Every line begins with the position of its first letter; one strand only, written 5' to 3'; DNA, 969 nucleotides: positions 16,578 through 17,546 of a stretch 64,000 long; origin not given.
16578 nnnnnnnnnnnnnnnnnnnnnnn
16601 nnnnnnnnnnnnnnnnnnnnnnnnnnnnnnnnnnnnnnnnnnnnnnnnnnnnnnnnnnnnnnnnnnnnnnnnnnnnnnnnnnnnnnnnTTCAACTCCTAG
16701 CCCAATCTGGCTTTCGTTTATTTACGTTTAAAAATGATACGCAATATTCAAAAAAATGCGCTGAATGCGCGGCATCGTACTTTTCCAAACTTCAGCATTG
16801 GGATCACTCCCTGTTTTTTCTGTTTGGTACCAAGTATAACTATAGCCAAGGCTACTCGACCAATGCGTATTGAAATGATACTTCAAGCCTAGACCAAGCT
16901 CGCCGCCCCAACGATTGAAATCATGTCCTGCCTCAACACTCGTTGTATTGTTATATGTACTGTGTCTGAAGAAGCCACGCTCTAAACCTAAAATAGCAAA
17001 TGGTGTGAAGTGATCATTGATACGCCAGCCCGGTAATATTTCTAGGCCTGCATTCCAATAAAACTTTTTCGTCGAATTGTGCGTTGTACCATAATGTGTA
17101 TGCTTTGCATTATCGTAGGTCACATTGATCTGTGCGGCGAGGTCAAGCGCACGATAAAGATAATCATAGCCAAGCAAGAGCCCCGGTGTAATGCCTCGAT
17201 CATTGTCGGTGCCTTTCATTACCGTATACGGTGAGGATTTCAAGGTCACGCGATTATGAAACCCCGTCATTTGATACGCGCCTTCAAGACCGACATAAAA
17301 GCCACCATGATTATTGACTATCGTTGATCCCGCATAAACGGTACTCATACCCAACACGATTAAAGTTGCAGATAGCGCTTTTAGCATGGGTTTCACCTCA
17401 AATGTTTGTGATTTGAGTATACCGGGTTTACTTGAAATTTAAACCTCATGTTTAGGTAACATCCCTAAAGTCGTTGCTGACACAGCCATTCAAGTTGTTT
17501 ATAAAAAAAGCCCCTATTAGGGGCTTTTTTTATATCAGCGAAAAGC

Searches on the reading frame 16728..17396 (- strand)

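Call 5: search_protein_families(library=pfam, proteins=[window:16728-17396:-], max_evalue=0.01)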
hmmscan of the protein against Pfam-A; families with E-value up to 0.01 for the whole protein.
window:16728-17396:- (222 aa): 4 families
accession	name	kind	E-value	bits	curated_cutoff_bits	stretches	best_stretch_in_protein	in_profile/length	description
PF13505.12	OMP_b-brl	-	2.3e-13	51.1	28.7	1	12-204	3-167/175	Outer membrane protein beta-barrel domain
PF03797.25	Autotransporter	-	0.00025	21.3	26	1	20-186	71-255/255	Autotransporter beta-domain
PF06629.18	MipA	-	0.00033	21.3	24.2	0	166-193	171-198/221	MltA-interacting protein MipA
PF01389.23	OmpA_membrane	-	0.00083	19.6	21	1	61-222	28-176/180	OmpA-like transmembrane domain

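Call 6: search_protein_families(library=ncbifam, proteins=[window:16728-17396:-], max_evalue=0.01)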
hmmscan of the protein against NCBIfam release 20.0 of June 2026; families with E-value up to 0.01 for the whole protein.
window:16728-17396:- (222 aa): 2 families
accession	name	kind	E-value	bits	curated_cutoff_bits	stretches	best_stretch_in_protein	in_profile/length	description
TIGR01414.1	autotrans_barl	domain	9.9e-06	24.8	16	1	26-188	246-413/432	autotransporter outer membrane beta-barrel domain-containing protein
NF052316.1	T9SS_PorG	equivalog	0.0012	18.7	130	1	127-187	99-158/209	type IX secretion system protein PorG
